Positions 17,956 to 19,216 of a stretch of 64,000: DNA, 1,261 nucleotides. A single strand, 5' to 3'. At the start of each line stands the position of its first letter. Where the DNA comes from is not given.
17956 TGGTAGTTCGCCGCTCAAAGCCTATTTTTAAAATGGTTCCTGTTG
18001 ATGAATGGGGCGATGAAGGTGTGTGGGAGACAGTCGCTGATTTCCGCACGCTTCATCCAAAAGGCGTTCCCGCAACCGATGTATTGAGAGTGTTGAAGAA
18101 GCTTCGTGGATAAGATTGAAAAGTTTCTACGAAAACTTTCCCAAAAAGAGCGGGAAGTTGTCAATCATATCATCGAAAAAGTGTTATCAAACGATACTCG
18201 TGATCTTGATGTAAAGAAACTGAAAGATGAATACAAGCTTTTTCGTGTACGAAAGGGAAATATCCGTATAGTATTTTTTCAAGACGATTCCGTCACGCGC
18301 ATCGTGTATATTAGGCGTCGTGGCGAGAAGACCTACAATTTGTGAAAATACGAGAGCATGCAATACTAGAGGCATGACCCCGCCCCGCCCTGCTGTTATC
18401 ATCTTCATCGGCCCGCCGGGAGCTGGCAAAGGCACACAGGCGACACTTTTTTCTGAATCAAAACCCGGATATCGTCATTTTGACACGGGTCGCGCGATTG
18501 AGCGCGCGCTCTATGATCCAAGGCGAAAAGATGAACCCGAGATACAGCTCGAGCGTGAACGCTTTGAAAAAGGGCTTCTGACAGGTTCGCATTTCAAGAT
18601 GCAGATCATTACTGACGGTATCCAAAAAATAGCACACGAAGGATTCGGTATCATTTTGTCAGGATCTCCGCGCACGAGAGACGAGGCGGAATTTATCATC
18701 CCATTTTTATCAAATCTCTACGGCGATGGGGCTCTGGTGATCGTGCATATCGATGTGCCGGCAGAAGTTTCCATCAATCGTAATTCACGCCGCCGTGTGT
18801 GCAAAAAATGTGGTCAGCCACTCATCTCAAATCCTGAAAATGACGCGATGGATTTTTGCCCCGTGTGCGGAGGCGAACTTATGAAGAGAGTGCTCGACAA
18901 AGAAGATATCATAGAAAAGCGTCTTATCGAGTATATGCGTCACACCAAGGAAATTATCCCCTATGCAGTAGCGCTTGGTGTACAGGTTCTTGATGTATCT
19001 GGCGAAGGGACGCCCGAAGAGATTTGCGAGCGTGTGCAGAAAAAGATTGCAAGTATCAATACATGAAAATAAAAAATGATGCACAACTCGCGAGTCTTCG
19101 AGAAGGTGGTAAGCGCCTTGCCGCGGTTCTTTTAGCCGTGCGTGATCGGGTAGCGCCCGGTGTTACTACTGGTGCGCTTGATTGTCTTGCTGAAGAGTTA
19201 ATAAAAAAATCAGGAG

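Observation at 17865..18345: RelE-like toxin plus antitoxin pair between secY and adk inside the spc operon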

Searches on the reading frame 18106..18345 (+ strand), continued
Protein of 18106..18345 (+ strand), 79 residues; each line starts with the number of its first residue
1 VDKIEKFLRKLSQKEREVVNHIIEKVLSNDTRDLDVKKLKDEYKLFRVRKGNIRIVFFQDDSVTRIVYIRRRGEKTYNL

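Call 74: find_encoding_contigs(protein=P0029, flank=3000, max_places=2)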
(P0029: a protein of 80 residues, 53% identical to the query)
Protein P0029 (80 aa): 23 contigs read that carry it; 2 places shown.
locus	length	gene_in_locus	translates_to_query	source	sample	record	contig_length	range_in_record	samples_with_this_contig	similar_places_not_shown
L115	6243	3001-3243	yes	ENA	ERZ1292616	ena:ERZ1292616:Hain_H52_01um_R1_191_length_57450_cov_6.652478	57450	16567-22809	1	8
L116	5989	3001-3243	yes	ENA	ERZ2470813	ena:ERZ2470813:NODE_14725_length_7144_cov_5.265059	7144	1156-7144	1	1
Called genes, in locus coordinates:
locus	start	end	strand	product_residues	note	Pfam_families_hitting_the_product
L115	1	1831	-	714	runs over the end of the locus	PF01751:Toprim, PF01131:Topoisom_bac, PF01396:Zn_ribbon_Top1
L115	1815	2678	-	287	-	PF02481:DNA_processg_A, PF18306:LDcluster4, PF17782:WHD_DprA (weak)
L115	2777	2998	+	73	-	PF02604:PhdYeFM_antitox (weak)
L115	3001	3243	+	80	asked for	-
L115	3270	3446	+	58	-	-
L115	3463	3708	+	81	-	-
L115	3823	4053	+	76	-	-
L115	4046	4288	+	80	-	PF07927:HicA_toxin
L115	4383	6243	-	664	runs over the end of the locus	PF17757:UvrB_inter, PF02559:CarD_TRCF_RID, PF00176:SNF2-rel_dom (weak), PF04851:ResIII, PF00270:DEAD, PF00271:Helicase_C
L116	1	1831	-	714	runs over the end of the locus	PF01751:Toprim, PF01131:Topoisom_bac, PF01396:Zn_ribbon_Top1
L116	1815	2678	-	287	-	PF02481:DNA_processg_A, PF18306:LDcluster4, PF17782:WHD_DprA (weak)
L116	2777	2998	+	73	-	PF02604:PhdYeFM_antitox (weak)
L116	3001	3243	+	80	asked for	-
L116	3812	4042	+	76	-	-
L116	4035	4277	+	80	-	PF07927:HicA_toxin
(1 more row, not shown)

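Call 75: find_encoding_contigs(protein=P0022, flank=3000, max_places=2)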
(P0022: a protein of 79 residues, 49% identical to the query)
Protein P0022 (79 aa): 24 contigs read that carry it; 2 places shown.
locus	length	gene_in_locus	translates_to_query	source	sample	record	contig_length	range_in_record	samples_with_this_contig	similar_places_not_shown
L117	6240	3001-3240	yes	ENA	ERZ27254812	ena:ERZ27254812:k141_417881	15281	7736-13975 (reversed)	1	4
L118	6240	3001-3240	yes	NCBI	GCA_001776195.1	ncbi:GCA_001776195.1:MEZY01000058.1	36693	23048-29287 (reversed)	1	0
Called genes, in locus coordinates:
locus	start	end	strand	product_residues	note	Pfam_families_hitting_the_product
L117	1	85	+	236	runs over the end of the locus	PF18912:DZR_2, PF00156:Pribosyltran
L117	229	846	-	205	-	PF00334:NDK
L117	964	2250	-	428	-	PF00675:Peptidase_M16, PF05193:Peptidase_M16_C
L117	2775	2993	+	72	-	-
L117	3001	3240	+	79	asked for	-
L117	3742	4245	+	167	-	-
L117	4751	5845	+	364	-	PF00953:Glycos_transf_4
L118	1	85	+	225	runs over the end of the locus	PF18912:DZR_2, PF00156:Pribosyltran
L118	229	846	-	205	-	PF00334:NDK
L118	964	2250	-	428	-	PF00675:Peptidase_M16, PF05193:Peptidase_M16_C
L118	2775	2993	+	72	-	-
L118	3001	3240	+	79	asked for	-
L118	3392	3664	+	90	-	PF01541:GIY-YIG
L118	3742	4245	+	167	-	-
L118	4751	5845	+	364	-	PF00953:Glycos_transf_4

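Call 76: find_encoding_contigs(protein=P0013, flank=3000, max_places=2)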
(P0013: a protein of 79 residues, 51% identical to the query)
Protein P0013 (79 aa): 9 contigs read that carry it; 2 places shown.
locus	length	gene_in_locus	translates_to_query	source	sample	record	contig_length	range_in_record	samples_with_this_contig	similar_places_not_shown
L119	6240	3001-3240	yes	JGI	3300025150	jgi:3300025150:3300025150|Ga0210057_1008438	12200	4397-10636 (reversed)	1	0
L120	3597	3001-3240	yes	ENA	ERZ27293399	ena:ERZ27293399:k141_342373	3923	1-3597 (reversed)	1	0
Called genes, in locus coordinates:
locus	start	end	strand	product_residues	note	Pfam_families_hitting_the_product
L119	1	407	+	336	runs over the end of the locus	PF05496:RuvB_N, PF07728:AAA_5, PF00004:AAA, PF17864:AAA_lid_4, PF05491:WHD_RuvB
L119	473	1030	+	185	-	-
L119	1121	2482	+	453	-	PF05559:DUF763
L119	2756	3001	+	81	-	PF02604:PhdYeFM_antitox (weak)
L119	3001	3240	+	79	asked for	-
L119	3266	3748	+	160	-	PF00932:LTD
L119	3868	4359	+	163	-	PF02367:TsaE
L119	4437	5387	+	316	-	PF02739:5_3_exonuc_N, PF01367:5_3_exonuc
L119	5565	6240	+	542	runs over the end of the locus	PF00476:DNA_pol_A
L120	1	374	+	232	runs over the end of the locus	?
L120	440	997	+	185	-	-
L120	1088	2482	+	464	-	PF05559:DUF763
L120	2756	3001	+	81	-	PF02604:PhdYeFM_antitox (weak)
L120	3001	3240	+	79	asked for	-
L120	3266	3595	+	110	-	?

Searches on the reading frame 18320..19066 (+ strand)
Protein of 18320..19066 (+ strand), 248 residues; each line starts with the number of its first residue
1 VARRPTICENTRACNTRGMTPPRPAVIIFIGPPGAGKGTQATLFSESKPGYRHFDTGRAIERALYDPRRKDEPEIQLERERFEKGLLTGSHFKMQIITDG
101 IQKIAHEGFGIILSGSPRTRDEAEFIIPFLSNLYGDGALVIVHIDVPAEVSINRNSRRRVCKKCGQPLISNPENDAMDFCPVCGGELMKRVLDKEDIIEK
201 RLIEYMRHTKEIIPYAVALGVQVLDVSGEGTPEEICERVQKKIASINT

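Call 3: search_protein_families(library=pfam, proteins=[window:18320-19066:+], max_evalue=1)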
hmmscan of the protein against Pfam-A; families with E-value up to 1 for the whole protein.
window:18320-19066:+ (248 aa): 24 families
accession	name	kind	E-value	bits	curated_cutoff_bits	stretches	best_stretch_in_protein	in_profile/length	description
PF00406.28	ADK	-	2.4e-14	54.2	26.8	1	30-215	2-145/151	Adenylate kinase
PF13207.12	AAA_17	-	4.6e-09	37.1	27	1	30-158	1-122/136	AAA domain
PF14803.11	Zn_ribbon_Nudix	-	0.00063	20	25.6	1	179-193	2-16/34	Nudix N-terminal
PF12773.13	DZR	-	0.0021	18.6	27.3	1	155-186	9-33/45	Double zinc ribbon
PF18508.7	zf_C2H2_13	-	0.0037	17.3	26.5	1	152-170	11-29/42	Zinc finger domain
PF05191.20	ADK_lid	-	0.004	17.4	26.6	1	158-190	1-34/36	Adenylate kinase, active site lid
PF08271.17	Zn_Ribbon_TF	-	0.0047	16.9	29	1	160-196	2-38/43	TFIIB zinc-binding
PF08792.16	A2L_zn_ribbon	-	0.006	16.7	22.9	1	159-184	4-28/33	A2L zinc ribbon domain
PF09723.15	Zn_ribbon_8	-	0.0067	16.9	34.4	1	161-191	8-40/41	Zinc ribbon domain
PF06677.18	Auto_anti-p27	-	0.019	15.5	24.1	1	160-184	17-40/40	Sjogren's syndrome/scleroderma autoantigen 1 (Autoantigen p27)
PF13671.12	AAA_33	-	0.024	15.4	27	1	26-67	1-41/143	AAA domain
PF13240.11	Zn_Ribbon_1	-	0.038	14.2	25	0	179-186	15-22/23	zinc-ribbon domain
PF04032.22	Rpr2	-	0.039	14.7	29.3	1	148-171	35-58/90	RNAse P Rpr2/Rpp21/SNM1 subunit domain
PF08772.16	Zn_ribbon_NOB1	-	0.051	14.1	24.9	0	177-191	23-37/72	Nin one binding (NOB1) Zn-ribbon like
PF01155.25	HypA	-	0.057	13.9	28.9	1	148-191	60-100/112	Hydrogenase/urease nickel incorporation, metallochaperone, hypA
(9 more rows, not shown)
